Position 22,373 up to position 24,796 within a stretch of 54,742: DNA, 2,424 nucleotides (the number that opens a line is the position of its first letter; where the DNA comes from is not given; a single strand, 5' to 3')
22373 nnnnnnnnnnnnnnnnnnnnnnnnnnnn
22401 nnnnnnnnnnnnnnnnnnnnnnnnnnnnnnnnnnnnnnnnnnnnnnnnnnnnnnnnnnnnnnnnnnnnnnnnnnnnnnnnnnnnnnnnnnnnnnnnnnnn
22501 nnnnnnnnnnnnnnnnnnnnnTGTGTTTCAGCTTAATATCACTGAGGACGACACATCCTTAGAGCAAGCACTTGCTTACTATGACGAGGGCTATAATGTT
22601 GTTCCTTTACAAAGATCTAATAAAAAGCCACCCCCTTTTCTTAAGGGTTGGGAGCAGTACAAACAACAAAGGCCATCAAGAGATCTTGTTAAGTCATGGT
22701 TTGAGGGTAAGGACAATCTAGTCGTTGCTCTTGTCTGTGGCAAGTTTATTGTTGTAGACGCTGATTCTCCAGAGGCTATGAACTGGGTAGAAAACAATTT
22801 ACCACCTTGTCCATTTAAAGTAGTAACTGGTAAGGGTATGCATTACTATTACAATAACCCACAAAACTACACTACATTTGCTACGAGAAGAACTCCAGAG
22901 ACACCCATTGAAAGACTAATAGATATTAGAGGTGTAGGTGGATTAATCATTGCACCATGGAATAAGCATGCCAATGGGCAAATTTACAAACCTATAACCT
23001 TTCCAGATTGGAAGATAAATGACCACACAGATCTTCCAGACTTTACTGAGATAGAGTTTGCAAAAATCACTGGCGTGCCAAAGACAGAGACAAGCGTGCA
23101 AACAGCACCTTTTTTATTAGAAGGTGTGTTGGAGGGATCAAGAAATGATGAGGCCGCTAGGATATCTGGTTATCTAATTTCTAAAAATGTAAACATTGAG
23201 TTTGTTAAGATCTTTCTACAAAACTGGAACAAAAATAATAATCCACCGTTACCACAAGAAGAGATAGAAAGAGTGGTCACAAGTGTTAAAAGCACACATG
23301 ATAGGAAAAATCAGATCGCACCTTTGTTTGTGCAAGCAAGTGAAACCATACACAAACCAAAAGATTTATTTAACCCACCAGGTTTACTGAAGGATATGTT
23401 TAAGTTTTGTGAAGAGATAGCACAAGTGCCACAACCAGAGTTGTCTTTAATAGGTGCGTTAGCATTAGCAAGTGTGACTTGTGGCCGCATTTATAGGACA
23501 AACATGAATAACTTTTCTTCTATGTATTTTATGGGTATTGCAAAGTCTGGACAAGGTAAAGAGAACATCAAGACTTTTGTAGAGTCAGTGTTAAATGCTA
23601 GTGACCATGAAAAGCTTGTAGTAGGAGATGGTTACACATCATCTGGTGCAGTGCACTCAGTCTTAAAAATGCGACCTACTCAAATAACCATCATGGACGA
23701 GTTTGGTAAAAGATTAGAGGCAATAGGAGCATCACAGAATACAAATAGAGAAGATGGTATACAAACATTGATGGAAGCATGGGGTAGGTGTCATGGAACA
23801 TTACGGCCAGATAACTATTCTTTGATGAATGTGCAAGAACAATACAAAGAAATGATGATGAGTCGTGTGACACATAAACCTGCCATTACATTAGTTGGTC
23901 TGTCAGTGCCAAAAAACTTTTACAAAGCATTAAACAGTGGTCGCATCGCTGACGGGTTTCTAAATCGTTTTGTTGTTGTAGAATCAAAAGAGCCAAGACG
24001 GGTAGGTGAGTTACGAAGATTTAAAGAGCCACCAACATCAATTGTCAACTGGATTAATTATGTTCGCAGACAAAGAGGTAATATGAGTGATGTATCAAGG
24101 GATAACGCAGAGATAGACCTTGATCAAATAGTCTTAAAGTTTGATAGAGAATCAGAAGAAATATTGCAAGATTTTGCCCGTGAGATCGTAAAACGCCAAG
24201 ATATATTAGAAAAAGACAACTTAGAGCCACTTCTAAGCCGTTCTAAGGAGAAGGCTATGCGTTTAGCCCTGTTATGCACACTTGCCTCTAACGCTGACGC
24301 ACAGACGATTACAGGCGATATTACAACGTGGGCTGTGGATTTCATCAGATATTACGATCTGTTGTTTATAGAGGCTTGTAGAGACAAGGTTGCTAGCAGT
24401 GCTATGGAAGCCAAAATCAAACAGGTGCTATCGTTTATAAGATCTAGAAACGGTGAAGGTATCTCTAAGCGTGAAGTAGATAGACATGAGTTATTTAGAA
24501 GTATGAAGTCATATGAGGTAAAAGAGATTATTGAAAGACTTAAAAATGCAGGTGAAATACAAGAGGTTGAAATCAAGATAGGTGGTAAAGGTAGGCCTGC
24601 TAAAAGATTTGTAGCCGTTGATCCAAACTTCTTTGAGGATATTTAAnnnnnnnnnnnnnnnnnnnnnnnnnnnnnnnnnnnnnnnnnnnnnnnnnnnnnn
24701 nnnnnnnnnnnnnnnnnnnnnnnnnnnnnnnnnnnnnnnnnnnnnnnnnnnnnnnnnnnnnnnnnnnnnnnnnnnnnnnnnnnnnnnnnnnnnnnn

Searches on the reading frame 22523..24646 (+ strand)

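Call 10: search_protein_families(library=phrogs, proteins=[window:22523-24646:+], max_evalue=0.001)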
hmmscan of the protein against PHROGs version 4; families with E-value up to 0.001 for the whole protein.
window:22523-24646:+ (707 aa): 9 families
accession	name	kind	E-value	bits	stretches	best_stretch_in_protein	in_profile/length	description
phrog_3022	-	DNA, RNA and nucleotide metabolism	2.7e-84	285.1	1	264-698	337-786/788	DNA primase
phrog_10514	-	DNA, RNA and nucleotide metabolism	2.1e-42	146.3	1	295-691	350-742/750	DNA primase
phrog_1156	-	DNA, RNA and nucleotide metabolism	1.8e-17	64.2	1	7-188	8-197/855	DNA primase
phrog_695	-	DNA, RNA and nucleotide metabolism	2.1e-17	64.2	1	13-265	9-274/704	DNA polymerase/primase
phrog_5311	-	DNA, RNA and nucleotide metabolism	3e-14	53.2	1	463-700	456-683/692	helicase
phrog_5852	-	DNA, RNA and nucleotide metabolism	5.9e-07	30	1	12-161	65-231/242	DNA polymerase/primase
phrog_5177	-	DNA, RNA and nucleotide metabolism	5.5e-06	25.5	0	10-263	18-295/876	DNA polymerase/primase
phrog_10729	-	DNA, RNA and nucleotide metabolism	8.6e-06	25.2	1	6-88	8-90/722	DNA polymerase/primase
phrog_19930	-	DNA, RNA and nucleotide metabolism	2.5e-05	23.8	1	15-74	13-68/865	DNA polymerase/primase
